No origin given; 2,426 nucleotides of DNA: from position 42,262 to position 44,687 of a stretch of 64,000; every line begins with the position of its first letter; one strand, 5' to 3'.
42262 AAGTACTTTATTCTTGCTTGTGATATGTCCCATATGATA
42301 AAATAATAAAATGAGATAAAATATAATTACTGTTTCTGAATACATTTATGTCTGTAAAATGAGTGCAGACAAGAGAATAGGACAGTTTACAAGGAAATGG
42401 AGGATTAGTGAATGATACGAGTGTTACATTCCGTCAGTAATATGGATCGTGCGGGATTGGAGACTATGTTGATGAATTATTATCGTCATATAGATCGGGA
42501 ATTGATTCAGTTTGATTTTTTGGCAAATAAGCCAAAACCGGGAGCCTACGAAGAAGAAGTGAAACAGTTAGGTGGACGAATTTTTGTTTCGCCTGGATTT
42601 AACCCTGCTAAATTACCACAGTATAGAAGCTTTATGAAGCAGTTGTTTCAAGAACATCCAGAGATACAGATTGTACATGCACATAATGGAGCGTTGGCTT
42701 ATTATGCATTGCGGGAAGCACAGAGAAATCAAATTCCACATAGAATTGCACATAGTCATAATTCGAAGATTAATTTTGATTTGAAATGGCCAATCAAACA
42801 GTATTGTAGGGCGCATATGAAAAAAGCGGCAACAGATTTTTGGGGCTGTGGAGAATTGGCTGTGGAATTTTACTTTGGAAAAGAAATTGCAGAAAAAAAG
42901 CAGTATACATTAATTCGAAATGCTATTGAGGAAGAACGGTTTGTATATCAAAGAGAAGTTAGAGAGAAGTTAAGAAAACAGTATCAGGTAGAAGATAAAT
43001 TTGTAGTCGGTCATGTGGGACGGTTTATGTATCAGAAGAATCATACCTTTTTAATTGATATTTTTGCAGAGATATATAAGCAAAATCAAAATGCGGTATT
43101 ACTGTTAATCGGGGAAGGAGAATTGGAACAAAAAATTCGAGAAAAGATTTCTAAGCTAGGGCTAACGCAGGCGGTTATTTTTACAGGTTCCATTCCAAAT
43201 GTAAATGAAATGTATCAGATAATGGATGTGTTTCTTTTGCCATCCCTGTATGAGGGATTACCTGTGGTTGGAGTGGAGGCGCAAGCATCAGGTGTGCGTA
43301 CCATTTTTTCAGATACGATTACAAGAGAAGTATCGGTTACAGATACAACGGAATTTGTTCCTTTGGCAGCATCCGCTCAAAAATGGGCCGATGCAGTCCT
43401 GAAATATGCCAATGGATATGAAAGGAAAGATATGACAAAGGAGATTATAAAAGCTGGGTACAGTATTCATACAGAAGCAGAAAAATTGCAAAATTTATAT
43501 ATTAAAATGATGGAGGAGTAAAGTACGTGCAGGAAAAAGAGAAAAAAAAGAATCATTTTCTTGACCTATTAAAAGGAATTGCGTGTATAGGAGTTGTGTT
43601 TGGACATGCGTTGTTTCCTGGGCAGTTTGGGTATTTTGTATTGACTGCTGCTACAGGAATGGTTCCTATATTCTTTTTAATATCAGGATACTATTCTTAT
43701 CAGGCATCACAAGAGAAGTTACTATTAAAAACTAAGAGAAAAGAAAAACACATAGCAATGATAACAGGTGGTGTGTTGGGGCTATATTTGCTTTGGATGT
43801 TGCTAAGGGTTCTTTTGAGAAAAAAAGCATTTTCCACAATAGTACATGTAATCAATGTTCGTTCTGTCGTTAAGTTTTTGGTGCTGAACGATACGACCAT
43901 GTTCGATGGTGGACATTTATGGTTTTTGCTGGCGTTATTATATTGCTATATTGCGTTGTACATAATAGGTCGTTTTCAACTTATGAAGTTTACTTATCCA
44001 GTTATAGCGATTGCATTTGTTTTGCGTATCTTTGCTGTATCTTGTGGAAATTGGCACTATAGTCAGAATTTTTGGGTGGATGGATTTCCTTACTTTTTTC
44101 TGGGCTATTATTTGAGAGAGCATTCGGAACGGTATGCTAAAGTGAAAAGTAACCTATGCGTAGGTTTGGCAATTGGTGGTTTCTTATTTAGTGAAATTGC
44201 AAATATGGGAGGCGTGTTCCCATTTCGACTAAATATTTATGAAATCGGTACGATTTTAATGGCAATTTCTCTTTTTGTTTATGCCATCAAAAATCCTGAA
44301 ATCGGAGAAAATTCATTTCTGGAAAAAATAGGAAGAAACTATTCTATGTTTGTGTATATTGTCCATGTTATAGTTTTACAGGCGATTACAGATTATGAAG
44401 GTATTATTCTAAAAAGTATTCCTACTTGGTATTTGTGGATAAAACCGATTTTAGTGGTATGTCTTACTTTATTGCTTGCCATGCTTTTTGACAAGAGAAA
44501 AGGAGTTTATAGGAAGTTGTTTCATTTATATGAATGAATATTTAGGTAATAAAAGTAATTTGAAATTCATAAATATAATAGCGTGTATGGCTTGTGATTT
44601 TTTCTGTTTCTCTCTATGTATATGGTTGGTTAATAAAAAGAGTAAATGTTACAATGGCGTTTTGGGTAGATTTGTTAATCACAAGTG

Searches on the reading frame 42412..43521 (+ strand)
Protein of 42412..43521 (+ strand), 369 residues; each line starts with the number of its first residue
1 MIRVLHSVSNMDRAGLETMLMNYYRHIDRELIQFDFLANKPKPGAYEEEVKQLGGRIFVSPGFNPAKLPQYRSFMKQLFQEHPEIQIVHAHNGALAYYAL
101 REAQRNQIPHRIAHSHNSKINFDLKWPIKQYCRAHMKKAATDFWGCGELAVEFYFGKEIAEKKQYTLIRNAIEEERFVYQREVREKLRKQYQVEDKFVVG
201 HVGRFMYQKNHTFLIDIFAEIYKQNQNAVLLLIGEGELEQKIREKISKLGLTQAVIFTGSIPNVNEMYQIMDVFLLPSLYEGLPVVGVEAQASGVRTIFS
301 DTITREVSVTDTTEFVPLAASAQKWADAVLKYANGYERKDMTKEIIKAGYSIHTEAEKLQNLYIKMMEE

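Call 36: search_protein_families(library=pfam, proteins=[window:42412-43521:+], max_evalue=0.0001)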
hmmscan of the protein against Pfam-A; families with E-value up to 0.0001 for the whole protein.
window:42412-43521:+ (369 aa): 3 families
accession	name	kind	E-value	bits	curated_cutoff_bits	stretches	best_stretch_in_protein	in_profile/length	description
PF00534.26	Glycos_transf_1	-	6.1e-29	101.2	26.4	1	184-343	2-166/172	Glycosyl transferases group 1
PF13692.12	Glyco_trans_1_4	-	2.1e-26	93.3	27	1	197-331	2-138/142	Glycosyl transferases group 1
PF13439.12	Glyco_transf_4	-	4.8e-08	33.6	28.5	1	15-139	3-130/170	Glycosyltransferase Family 4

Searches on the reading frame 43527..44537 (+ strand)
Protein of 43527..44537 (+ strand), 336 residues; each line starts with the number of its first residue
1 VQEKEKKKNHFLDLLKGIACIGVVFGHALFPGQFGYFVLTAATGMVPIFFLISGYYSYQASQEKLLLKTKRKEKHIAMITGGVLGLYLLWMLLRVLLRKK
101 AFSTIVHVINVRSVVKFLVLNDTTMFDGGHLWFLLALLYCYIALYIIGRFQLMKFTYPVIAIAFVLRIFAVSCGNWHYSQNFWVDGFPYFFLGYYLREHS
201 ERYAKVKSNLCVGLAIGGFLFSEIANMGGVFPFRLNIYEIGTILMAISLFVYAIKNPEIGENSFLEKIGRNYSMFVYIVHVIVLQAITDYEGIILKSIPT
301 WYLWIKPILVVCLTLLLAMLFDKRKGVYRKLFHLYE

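Call 36: search_protein_families(library=pfam, proteins=[window:43527-44537:+], max_evalue=0.0001)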
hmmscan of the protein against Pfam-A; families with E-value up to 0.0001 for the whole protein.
window:43527-44537:+ (336 aa): 1 family
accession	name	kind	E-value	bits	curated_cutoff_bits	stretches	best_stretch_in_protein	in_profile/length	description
PF01757.29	Acyl_transf_3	-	4.8e-32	111.7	31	1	9-321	1-324/326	Acyltransferase domain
